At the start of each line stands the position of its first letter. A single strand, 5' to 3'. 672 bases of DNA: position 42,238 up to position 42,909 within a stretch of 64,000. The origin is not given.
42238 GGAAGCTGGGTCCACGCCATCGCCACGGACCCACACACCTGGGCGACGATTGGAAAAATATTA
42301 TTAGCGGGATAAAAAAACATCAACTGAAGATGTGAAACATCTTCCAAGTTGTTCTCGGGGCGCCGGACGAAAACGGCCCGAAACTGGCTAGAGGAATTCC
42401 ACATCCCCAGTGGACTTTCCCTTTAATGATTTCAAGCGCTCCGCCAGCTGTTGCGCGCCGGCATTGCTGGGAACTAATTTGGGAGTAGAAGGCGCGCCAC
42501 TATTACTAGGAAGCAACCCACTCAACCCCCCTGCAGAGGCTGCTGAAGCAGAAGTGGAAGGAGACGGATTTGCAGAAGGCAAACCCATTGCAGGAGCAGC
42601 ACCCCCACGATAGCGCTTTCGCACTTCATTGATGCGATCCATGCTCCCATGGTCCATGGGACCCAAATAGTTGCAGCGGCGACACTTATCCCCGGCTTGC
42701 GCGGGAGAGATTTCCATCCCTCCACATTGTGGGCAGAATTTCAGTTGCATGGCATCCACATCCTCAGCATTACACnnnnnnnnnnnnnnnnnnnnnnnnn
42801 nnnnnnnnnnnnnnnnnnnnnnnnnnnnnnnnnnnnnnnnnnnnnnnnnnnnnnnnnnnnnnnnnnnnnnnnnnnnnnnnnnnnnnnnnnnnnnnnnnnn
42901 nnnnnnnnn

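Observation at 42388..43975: Lysine-rich tandem-repeat protein with an HMG-box-like segment, co-transcribed with a zinc-ribbon protein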

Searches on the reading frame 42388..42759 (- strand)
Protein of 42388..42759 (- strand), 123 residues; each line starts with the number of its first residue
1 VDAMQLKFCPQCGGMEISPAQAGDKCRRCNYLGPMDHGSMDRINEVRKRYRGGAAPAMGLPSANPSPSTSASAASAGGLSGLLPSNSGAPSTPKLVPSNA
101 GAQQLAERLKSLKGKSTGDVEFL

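Call 5: search_protein_families(library=pfam, proteins=[window:42388-42759:-], max_evalue=1)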
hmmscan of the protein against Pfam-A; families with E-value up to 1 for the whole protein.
window:42388-42759:- (123 aa): 4 families
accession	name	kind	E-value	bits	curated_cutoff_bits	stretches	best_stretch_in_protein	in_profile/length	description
PF02150.21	Zn_ribbon_RPB9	-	0.00012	22.3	25.2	1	6-36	1-34/36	RNA polymerases M/15 Kd subunit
PF23475.1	zf-Tbcl_FmdE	-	0.063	13.2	23.2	1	8-29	9-28/35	FmdE treble clef zinc finger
PF12773.13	DZR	-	0.16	12.6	27.3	1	7-36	13-37/45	Double zinc ribbon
PF02132.21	RecR_ZnF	-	0.66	10.3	22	0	6-13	1-8/21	RecR, Cys4-zinc finger domain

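Call 74: find_homologous_proteins(query=window:42388-42750:-, max_evalue=0.001)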
Query window:42388-42750:- (120 aa): 15 proteins with E <= 0.001 among 89 candidates.
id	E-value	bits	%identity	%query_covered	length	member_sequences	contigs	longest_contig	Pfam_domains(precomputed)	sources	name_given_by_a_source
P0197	6.8e-71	254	98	100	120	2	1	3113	-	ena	-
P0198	1.3e-61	224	88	100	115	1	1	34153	-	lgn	-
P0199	3.6e-39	151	72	91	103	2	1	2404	-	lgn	-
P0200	1.3e-29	121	50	100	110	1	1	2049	-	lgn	-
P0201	8.1e-29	118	57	91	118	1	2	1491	-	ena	-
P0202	4.3e-26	109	58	87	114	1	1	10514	-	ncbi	-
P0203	3.8e-18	84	43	100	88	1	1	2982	-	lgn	-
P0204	6.0e-18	83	40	100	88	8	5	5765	-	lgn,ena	-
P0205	1.0e-16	79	40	100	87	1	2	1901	-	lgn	-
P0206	5.1e-16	77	39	100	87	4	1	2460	-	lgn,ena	-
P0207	5.7e-16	77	40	100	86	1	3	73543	-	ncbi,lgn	-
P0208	6.3e-15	73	54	70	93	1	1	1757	-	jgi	jgi:hypothetical protein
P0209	3.2e-12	65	38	100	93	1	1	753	-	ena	-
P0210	4.5e-11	61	45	77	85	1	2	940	-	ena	-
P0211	1.3e-9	56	40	99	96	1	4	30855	-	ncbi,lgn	-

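Call 97: search_protein_families(library=ncbifam, proteins=[window:42388-42750:-], max_evalue=0.1)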
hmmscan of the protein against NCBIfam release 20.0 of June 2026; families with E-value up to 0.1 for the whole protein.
window:42388-42750:- (120 aa): 3 families
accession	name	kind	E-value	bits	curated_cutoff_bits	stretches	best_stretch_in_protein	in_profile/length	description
TIGR01384.1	TFS_arch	equivalog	0.024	15.4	64.75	1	4-33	1-29/101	transcription factor S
NF033497.1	rubre_like_arch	subfamily_domain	0.036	13.8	32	1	6-34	3-28/34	rubrerythrin-like domain-containing protein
NF003161.0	PRK04136.1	equivalog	0.086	12.4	54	0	3-28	14-36/49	50S ribosomal protein L40e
